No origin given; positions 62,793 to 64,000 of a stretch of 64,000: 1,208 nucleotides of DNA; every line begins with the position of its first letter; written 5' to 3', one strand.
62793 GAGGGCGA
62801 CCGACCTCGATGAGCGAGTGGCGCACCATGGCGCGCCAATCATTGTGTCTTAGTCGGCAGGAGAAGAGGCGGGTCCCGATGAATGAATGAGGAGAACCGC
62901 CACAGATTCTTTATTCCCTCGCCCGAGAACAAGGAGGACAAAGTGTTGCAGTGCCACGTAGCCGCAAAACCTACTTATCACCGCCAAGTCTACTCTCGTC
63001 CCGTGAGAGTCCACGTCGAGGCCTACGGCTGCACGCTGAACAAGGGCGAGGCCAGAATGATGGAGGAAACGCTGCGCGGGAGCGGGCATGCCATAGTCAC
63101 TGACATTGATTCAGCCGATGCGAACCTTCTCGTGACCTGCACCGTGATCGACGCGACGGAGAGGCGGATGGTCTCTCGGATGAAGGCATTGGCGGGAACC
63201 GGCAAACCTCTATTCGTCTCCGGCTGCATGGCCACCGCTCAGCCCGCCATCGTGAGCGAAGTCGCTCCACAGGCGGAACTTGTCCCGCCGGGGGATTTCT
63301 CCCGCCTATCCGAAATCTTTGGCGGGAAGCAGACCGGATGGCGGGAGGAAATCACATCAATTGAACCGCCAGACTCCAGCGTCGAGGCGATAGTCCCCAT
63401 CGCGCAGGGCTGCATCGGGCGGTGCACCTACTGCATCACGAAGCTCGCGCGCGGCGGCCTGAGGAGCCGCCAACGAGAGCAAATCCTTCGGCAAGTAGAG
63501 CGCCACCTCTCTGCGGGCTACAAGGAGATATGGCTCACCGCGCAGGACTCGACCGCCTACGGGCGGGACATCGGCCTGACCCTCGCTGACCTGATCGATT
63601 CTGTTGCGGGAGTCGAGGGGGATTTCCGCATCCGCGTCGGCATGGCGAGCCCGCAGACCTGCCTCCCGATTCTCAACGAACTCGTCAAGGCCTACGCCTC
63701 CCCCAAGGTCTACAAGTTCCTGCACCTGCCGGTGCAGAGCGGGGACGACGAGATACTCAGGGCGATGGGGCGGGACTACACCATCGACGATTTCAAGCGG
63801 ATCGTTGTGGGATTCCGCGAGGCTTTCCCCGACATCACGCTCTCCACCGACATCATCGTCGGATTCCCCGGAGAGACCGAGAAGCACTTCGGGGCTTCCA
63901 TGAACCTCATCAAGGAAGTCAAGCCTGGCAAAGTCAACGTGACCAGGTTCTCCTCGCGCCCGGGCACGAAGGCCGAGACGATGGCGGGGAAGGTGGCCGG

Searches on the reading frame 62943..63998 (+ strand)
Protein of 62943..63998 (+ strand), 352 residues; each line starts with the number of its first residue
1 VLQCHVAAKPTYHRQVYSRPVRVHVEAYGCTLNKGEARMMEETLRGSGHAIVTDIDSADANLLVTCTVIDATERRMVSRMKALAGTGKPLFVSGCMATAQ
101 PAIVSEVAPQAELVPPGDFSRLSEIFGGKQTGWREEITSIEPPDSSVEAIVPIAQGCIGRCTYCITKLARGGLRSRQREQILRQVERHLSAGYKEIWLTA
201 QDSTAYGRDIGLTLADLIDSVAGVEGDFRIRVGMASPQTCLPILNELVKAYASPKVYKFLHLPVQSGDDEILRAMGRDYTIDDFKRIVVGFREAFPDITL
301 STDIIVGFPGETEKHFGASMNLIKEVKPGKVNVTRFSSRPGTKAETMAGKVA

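Call 9: search_protein_families(library=pfam, proteins=[window:62943-63998:+], max_evalue=0.001)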
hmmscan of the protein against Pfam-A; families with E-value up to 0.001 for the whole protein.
window:62943-63998:+ (352 aa): 2 families
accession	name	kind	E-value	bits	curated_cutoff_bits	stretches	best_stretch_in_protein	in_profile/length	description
PF04055.27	Radical_SAM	-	3.1e-24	86.4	29.5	1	152-323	2-166/166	Radical SAM superfamily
PF00919.26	UPF0004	-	6.6e-17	61.8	27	1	22-113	1-95/98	Uncharacterized protein family UPF0004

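Call 46: find_homologous_proteins(query=window:62943-63998:+, max_evalue=1e-100)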
Query window:62943-63998:+ (352 aa): 189 proteins with E <= 1e-100 among 8000 candidates; the best 120 are listed.
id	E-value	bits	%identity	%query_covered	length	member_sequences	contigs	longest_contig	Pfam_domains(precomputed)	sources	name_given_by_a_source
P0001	1.4e-212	723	91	100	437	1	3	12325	PF04055.28,PF00919.27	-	-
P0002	2.2e-210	715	91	100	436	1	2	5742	PF04055.28,PF00919.27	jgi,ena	-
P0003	2.5e-207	705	89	100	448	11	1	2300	PF04055.28,PF00919.27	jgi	jgi:threonylcarbamoyladenosine tRNA methylthiotransferase CDKAL1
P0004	2.5e-200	682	91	94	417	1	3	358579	PF04055.28,PF00919.27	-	-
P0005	3.7e-200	682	87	98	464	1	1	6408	PF04055.28,PF00919.27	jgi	jgi:threonylcarbamoyladenosine tRNA methylthiotransferase CDKAL1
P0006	2.1e-194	663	86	98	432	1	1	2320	PF04055.28,PF00919.27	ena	-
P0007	5.3e-190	648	87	94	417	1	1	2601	PF04055.28,PF00919.27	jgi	-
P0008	7.2e-175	599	81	94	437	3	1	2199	PF04055.28,PF00919.27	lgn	-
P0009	7.8e-168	576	76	94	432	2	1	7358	PF04055.28,PF00919.27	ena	-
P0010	2.7e-165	567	75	94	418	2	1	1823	PF04055.28,PF00919.27,PF01938.27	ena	-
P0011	2.6e-162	557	79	89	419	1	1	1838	PF04055.28,PF00919.27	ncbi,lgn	-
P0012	6.7e-152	523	74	89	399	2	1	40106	PF04055.28,PF00919.27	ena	-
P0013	1.9e-121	423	58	94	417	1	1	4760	PF04055.28,PF00919.27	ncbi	-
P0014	2.2e-121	423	63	89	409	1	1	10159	PF04055.28,PF00919.27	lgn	-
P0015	3.3e-116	406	58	93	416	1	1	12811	PF04055.28,PF00919.27,PF01938.27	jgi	-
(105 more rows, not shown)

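Call 47: find_encoding_contigs(protein=P0004, flank=10000, max_places=4)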
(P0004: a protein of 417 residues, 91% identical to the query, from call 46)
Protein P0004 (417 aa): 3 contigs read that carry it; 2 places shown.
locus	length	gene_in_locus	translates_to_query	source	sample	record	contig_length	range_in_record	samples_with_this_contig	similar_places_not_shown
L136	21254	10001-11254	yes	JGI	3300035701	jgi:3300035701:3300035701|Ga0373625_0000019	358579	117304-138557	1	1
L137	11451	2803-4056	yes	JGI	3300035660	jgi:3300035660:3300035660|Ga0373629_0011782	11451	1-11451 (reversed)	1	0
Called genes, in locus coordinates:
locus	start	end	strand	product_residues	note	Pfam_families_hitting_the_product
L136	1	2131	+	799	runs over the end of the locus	-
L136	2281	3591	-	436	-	PF00293:NUDIX, PF13419:HAD_2 (weak), PF00702:Hydrolase, PF13242:Hydrolase_like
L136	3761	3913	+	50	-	-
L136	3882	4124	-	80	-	-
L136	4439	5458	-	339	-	-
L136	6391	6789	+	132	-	-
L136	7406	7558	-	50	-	-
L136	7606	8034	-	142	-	-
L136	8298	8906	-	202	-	-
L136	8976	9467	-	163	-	-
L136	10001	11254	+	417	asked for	PF00919:UPF0004, PF04055:Radical_SAM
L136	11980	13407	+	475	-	PF02310:B12-binding, PF04055:Radical_SAM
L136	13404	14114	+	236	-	-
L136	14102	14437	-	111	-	PF13240:Zn_Ribbon_1, PF13248:Zn_ribbon_3 (faint), PF24463:DUF7577 (faint)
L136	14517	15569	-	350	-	PF01380:SIS, PF10432:bact-PGI_C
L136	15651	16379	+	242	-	PF00926:DHBP_synthase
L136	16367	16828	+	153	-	PF01467:CTP_transf_like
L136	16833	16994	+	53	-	-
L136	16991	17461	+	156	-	PF00885:DMRL_synthase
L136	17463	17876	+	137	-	PF00885:DMRL_synthase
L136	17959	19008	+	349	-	PF00977:His_biosynth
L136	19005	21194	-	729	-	PF02359:CDC48_N, PF02933:CDC48_2, PF05496:RuvB_N, PF13191:AAA_16 (weak), PF00004:AAA, PF17862:AAA_lid_3, PF00004:AAA, PF17862:AAA_lid_3, +26 more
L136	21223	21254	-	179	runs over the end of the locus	PF00011:HSP20, PF17886:ArsA_HSP20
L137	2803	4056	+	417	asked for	PF00919:UPF0004, PF04055:Radical_SAM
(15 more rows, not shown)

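Call 48: find_encoding_contigs(protein=P0001, flank=10000, max_places=4)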
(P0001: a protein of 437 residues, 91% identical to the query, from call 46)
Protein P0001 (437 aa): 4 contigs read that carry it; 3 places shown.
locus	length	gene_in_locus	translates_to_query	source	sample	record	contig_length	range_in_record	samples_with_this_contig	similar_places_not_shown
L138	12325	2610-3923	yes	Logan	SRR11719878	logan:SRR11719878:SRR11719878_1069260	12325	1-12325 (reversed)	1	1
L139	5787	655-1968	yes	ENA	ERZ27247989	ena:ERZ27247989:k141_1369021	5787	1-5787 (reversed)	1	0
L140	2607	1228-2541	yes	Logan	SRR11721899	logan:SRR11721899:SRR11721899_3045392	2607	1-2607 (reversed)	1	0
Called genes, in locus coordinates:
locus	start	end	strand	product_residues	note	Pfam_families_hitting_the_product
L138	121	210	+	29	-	-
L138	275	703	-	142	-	-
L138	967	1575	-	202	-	-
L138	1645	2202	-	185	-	-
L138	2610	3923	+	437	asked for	PF00919:UPF0004, PF04055:Radical_SAM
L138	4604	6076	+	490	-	PF02310:B12-binding, PF04055:Radical_SAM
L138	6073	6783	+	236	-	-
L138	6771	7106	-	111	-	PF13240:Zn_Ribbon_1, PF13248:Zn_ribbon_3 (faint), PF24463:DUF7577 (faint)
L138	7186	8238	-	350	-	PF01380:SIS, PF10432:bact-PGI_C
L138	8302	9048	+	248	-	PF00926:DHBP_synthase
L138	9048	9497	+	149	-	PF01467:CTP_transf_like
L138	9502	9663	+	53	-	-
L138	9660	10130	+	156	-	PF00885:DMRL_synthase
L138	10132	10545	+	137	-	PF00885:DMRL_synthase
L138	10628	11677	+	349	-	PF00977:His_biosynth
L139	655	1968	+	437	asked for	PF00919:UPF0004, PF04055:Radical_SAM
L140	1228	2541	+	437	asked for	PF00919:UPF0004, PF04055:Radical_SAM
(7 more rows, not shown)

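Call 49: find_encoding_contigs(protein=P0005, flank=10000, max_places=3)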
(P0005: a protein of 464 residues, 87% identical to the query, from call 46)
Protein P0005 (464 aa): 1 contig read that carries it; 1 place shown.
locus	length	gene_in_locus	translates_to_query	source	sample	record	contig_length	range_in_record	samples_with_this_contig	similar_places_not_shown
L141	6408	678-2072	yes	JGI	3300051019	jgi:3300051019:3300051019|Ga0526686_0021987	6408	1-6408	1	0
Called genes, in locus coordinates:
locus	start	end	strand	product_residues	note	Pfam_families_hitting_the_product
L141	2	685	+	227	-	?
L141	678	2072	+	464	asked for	PF00919:UPF0004, PF04055:Radical_SAM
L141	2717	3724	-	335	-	PF00583:Acetyltransf_1, PF13508:Acetyltransf_7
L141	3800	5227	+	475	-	PF02310:B12-binding, PF04055:Radical_SAM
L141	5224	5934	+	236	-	-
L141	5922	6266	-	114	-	PF12773:DZR (weak), PF13240:Zn_Ribbon_1, PF13248:Zn_ribbon_3 (weak), PF24463:DUF7577 (weak)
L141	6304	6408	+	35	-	?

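Call 50: find_encoding_contigs(protein=P0009, flank=10000, max_places=3)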
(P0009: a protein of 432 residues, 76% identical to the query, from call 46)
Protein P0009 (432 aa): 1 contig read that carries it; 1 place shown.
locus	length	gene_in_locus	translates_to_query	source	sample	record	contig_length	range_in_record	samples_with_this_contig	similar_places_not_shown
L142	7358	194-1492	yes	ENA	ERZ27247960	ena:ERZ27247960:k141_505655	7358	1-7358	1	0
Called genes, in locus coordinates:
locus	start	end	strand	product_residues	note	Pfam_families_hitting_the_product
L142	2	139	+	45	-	?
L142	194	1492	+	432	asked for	PF00919:UPF0004, PF04055:Radical_SAM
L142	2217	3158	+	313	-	-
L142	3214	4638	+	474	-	PF00701:DHDPS, PF08714:Fae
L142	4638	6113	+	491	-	PF00701:DHDPS, PF08714:Fae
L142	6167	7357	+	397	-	?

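Call 51: find_encoding_contigs(protein=P0012, flank=10000, max_places=3)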
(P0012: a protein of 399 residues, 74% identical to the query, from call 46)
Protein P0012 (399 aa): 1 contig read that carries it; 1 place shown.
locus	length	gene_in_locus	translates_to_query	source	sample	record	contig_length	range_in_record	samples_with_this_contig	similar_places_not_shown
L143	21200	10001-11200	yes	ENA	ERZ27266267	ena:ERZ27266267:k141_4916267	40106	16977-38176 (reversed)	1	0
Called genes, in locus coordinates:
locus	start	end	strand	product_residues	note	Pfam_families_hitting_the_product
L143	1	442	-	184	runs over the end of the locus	PF00025:Arf, PF00071:Ras, PF08477:Roc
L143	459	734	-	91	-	PF13428:TPR_14 (faint)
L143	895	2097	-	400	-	PF01941:AdoMet_Synthase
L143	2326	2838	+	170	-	PF01381:HTH_3, PF12844:HTH_19 (faint), PF13560:HTH_31 (weak), PF00571:CBS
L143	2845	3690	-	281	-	PF00753:Lactamase_B (weak), PF12706:Lactamase_B_2, PF23023:Anti-Pycsar_Apyc1, PF13691:Lactamase_B_4 (weak), PF12706:Lactamase_B_2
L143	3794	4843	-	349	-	PF12679:ABC2_membrane_2, PF12730:ABC2_membrane_4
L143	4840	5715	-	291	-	PF00005:ABC_tran, PF13304:AAA_21, PF13732:DrrA1-3_C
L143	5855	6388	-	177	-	-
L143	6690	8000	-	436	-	PF00293:NUDIX, PF13419:HAD_2 (weak), PF00702:Hydrolase, PF13242:Hydrolase_like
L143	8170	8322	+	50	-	-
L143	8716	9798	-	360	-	-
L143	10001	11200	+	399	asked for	PF00919:UPF0004, PF04055:Radical_SAM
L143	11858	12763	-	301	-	PF00583:Acetyltransf_1, PF13508:Acetyltransf_7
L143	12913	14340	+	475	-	PF02310:B12-binding, PF04055:Radical_SAM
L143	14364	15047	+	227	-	-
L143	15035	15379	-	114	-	PF13240:Zn_Ribbon_1, PF24463:DUF7577 (weak)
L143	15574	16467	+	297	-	-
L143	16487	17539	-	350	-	PF01380:SIS (weak), PF10432:bact-PGI_C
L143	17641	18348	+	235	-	PF00926:DHBP_synthase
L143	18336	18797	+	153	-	PF01467:CTP_transf_like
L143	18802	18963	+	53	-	-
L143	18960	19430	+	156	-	PF00885:DMRL_synthase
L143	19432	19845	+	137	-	PF00885:DMRL_synthase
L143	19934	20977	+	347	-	PF00977:His_biosynth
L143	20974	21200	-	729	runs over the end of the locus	PF02359:CDC48_N, PF02933:CDC48_2, PF05496:RuvB_N, PF13191:AAA_16 (weak), PF00004:AAA, PF17862:AAA_lid_3, PF00004:AAA, PF17862:AAA_lid_3, +27 more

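Call 56: search_protein_families(library=pfam, proteins=[L136:4439-5458:-, L136:6391-6789:+, L136:7606-8034:-, L136:8298-8906:-, L136:8976-9467:-, L143:8716-9798:-, L143:5855-6388:-, L141:2-685:+], max_evalue=0.01)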
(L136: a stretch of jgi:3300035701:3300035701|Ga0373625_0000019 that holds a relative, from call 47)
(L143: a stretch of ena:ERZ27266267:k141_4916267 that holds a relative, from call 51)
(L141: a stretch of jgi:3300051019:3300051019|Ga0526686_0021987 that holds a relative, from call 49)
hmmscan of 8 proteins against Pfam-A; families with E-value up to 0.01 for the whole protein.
L136:4439-5458:- (339 aa): 0 families

L136:6391-6789:+ (132 aa): 1 family
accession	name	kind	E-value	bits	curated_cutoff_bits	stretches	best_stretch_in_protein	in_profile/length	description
PF24844.1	PolC_DP2_central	-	0.0091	15.4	24.3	1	18-122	201-302/372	DNA polymerase II large subunit DP2, central domain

L136:7606-8034:- (142 aa): 0 families

L136:8298-8906:- (202 aa): 0 families

L136:8976-9467:- (163 aa): 0 families

L143:8716-9798:- (360 aa): 0 families

L143:5855-6388:- (177 aa): 0 families

L141:2-685:+ (227 aa): 0 families

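Call 57: search_protein_families(library=phrogs, proteins=[L136:4439-5458:-, L136:6391-6789:+, L136:7606-8034:-, L136:8298-8906:-, L136:8976-9467:-, L143:8716-9798:-], max_evalue=0.01)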
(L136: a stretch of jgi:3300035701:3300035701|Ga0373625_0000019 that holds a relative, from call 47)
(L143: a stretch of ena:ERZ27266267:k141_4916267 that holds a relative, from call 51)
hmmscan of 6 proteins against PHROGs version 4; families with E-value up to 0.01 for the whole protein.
L136:4439-5458:- (339 aa): 0 families

L136:6391-6789:+ (132 aa): 0 families

L136:7606-8034:- (142 aa): 0 families

L136:8298-8906:- (202 aa): 0 families

L136:8976-9467:- (163 aa): 2 families
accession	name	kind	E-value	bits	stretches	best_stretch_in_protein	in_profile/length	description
phrog_10141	-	unknown function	4.2e-23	83.6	1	6-160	46-209/212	-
phrog_17909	-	unknown function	0.0024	18.7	1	4-43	25-61/252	-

L143:8716-9798:- (360 aa): 0 families

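Call 81: find_encoding_contigs(protein=P0002, flank=10000, max_places=4)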
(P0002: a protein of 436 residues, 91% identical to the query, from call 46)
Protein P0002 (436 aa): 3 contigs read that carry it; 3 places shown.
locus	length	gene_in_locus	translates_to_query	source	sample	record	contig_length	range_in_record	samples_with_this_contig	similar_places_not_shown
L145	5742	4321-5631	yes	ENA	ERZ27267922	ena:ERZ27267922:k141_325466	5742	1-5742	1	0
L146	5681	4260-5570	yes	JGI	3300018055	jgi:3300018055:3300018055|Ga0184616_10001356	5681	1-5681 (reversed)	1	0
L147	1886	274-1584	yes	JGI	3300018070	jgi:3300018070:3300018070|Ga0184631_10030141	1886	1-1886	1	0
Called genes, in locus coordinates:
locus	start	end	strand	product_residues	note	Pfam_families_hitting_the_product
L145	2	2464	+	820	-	?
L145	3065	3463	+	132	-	-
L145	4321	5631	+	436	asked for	PF00919:UPF0004, PF04055:Radical_SAM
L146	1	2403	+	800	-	?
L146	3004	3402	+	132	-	-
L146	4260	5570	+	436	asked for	PF00919:UPF0004, PF04055:Radical_SAM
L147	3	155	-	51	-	?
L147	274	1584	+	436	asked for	PF00919:UPF0004, PF04055:Radical_SAM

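Call 82: find_encoding_contigs(protein=P0006, flank=10000, max_places=4)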
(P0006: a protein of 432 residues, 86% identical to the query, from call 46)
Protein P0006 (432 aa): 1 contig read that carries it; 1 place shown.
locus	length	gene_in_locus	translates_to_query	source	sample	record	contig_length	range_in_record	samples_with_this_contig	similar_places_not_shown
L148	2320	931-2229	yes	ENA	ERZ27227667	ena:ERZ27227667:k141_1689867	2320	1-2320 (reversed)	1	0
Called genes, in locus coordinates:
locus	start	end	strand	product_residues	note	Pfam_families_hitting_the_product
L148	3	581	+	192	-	?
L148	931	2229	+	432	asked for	PF00919:UPF0004, PF04055:Radical_SAM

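Call 83: find_encoding_contigs(protein=P0008, flank=10000, max_places=4)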
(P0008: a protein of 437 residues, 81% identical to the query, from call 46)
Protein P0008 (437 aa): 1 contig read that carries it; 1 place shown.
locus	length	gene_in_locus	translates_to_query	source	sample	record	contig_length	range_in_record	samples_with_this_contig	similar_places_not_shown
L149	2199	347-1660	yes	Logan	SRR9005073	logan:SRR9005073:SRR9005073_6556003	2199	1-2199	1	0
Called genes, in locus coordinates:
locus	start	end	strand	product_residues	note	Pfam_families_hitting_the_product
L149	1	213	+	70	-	?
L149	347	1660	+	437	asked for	PF00919:UPF0004, PF04055:Radical_SAM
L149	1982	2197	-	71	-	?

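Call 103: search_solved_structures(query=L136:6391-6789:+, max_evalue=1)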
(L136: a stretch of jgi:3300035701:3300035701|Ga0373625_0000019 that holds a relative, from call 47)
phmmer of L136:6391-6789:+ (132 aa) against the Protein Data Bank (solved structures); distinct sequences matched with E-value up to 1: 0.
